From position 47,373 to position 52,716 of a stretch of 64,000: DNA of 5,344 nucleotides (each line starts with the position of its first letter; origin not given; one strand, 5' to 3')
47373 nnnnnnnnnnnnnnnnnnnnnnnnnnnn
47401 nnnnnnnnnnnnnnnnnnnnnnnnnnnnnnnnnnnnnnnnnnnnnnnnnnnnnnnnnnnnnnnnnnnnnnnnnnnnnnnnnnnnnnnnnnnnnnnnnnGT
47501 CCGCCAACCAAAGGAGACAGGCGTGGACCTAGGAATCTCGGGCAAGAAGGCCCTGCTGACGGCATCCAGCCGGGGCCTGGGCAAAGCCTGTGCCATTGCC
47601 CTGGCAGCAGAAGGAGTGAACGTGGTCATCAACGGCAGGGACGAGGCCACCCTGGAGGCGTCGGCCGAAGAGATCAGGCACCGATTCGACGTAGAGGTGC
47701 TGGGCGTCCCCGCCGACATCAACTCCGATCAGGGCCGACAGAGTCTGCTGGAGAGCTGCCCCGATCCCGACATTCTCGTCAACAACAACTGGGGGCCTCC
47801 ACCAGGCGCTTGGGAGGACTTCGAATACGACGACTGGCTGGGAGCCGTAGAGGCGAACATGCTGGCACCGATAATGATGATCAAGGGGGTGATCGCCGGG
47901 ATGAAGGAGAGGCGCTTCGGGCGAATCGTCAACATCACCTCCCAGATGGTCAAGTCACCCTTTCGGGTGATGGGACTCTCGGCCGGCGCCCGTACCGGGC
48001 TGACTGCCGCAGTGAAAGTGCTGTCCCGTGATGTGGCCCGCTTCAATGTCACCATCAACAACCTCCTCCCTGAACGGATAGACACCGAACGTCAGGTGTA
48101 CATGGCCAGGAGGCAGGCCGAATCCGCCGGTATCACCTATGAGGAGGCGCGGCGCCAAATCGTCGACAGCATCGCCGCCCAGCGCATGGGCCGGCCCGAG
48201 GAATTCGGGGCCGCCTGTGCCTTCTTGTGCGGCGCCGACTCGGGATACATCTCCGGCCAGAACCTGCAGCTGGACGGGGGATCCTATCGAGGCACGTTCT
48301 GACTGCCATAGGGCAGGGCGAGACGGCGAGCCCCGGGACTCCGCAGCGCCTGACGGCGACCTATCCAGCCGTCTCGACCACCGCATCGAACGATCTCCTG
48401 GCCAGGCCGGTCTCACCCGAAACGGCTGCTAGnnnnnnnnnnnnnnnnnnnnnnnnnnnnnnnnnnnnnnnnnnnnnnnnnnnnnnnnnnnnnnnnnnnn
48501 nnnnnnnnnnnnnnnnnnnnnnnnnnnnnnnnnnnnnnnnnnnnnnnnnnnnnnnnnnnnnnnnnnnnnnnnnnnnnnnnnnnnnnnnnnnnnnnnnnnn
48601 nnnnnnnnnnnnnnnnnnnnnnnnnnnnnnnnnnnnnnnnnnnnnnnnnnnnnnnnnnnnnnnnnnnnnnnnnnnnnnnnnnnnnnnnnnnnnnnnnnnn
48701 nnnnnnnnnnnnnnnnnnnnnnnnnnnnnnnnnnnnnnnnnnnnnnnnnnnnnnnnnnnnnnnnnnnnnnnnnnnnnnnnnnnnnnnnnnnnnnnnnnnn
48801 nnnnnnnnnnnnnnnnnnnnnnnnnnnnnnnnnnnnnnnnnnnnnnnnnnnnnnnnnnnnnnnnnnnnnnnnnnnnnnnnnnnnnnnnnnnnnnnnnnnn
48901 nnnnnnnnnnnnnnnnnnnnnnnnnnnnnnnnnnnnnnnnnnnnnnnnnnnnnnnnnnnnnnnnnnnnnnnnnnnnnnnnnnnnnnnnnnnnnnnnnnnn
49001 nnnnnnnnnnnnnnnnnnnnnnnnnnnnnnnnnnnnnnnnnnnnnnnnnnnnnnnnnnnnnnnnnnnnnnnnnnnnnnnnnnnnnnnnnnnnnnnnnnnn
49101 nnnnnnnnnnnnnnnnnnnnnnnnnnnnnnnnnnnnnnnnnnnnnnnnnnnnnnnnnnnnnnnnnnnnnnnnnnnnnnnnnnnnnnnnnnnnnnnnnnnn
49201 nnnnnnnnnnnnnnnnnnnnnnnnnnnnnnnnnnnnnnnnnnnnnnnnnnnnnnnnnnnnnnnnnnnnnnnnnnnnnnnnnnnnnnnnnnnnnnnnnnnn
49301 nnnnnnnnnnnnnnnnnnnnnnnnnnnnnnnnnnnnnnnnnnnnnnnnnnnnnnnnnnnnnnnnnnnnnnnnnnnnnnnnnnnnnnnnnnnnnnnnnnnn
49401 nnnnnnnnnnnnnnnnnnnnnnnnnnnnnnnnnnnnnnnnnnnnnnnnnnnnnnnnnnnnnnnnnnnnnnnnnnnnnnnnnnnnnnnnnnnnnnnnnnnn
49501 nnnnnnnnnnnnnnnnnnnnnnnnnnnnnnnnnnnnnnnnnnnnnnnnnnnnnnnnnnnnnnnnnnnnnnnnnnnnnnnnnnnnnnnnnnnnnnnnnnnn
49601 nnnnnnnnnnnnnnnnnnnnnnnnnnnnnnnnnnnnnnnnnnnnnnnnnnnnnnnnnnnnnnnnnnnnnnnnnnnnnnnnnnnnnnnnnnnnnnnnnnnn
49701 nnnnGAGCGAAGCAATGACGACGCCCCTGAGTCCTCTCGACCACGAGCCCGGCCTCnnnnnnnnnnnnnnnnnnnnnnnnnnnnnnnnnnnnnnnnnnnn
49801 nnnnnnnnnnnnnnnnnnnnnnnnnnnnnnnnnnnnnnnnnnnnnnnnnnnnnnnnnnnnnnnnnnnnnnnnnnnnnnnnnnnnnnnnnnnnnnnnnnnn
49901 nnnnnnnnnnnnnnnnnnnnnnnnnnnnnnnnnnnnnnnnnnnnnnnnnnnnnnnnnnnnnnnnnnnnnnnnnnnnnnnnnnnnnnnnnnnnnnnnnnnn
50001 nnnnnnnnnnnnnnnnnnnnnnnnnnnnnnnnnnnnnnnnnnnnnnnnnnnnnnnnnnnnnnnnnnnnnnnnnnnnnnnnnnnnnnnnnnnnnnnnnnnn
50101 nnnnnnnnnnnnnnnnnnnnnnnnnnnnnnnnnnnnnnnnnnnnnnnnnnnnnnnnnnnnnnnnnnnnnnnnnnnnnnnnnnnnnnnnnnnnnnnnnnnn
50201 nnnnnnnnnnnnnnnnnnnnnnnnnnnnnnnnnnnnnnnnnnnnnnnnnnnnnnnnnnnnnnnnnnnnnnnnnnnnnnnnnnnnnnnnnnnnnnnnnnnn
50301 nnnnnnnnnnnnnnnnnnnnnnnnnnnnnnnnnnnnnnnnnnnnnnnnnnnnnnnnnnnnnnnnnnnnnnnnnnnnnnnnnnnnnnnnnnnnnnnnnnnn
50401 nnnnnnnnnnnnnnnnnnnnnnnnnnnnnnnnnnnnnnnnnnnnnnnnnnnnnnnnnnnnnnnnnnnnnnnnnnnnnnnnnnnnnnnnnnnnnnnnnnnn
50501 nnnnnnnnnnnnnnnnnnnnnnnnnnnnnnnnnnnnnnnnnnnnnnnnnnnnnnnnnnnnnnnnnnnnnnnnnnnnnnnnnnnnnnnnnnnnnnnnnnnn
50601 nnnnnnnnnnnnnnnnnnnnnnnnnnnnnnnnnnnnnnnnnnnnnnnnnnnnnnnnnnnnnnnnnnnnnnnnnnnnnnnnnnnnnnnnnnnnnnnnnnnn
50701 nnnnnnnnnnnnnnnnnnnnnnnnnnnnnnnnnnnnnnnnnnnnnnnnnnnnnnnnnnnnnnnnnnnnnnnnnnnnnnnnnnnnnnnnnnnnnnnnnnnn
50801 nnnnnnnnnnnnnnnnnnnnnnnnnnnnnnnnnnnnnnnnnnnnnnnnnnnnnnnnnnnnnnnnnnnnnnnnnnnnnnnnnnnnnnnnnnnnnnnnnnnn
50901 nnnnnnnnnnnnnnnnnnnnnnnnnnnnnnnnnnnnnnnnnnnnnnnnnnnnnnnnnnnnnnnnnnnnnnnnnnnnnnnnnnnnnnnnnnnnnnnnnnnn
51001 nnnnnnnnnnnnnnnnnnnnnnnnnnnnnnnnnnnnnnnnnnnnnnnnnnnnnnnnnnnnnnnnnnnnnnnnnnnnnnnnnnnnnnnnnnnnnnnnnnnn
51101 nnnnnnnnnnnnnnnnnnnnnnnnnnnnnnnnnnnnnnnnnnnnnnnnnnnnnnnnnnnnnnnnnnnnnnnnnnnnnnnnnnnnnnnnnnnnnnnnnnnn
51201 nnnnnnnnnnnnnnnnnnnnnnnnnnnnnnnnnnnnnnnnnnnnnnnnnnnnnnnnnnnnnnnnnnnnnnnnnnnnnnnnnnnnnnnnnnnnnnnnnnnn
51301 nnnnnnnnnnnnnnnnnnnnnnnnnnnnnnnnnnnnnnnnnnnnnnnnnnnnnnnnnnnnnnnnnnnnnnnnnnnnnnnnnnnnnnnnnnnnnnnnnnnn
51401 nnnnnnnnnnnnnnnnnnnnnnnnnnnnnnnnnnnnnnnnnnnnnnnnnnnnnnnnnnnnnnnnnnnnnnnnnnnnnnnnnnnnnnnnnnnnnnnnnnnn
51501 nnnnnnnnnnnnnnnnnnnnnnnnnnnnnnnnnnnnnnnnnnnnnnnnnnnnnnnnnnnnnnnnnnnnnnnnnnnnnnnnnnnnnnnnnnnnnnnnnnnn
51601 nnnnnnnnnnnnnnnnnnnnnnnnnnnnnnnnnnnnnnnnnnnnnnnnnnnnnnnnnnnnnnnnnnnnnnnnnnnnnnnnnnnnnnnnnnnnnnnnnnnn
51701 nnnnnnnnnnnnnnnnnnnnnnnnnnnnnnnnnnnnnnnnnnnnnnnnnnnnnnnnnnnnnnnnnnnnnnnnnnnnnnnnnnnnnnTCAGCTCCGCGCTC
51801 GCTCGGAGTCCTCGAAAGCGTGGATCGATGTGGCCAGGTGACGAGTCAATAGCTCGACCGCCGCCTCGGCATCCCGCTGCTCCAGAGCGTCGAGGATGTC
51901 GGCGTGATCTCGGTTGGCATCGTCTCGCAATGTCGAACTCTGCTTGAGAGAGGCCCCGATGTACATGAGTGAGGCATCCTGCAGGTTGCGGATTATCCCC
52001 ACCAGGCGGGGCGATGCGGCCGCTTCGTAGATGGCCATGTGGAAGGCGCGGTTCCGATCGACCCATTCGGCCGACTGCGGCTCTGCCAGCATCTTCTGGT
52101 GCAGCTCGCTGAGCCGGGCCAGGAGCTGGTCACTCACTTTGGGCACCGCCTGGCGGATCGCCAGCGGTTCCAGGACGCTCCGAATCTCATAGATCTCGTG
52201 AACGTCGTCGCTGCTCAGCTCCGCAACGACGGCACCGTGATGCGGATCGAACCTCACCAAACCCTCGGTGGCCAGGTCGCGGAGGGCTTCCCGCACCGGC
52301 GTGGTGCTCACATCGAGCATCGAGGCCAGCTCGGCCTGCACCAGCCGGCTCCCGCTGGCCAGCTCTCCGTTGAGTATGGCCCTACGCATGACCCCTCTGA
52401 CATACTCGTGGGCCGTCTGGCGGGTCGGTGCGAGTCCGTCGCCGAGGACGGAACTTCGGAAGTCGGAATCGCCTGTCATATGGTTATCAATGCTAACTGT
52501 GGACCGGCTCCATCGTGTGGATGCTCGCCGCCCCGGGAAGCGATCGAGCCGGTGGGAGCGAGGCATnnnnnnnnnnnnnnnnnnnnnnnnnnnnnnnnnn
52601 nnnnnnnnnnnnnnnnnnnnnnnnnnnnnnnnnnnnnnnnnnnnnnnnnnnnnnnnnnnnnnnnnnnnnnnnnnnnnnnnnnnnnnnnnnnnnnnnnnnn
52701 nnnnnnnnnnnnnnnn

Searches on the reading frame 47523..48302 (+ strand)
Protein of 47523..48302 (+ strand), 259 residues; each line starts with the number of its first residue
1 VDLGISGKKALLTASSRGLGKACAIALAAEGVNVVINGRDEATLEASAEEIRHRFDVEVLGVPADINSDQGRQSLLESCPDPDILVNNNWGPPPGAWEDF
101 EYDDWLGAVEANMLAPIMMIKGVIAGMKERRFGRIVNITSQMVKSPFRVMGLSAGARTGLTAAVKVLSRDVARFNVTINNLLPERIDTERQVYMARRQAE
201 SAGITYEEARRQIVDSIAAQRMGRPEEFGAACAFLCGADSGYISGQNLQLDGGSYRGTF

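Call 26: search_protein_families(library=pfam, proteins=[window:47523-48302:+], max_evalue=0.001)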
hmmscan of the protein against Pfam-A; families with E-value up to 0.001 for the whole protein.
window:47523-48302:+ (259 aa): 2 families
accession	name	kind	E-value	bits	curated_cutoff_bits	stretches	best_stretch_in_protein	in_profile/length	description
PF13561.12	adh_short_C2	-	9.7e-33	114.1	27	1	14-253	3-234/236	Enoyl-(Acyl carrier protein) reductase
PF00106.31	adh_short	-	1.4e-28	100.1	26.6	1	8-192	1-188/195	short chain dehydrogenase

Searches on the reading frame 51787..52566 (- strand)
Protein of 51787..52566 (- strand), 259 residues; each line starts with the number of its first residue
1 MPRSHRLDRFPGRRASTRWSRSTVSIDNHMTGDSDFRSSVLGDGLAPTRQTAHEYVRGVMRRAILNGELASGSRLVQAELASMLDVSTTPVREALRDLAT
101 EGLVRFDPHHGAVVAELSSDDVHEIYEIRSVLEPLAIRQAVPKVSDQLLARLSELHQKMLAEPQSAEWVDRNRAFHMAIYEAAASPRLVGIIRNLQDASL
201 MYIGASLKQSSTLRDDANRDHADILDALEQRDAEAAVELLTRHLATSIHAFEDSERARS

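Call 26: search_protein_families(library=pfam, proteins=[window:51787-52566:-], max_evalue=0.001)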
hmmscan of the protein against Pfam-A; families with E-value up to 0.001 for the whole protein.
window:51787-52566:- (259 aa): 3 families
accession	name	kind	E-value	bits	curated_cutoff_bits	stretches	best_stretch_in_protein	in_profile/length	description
PF07729.17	FCD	-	1.6e-27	96.8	24.3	1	124-245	1-124/125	FCD domain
PF00392.27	GntR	-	4.4e-14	52.3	27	1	60-114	9-64/64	Bacterial regulatory proteins, gntR family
PF13412.12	HTH_24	-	0.00014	21.8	21.9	1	67-105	10-48/48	Winged helix-turn-helix DNA-binding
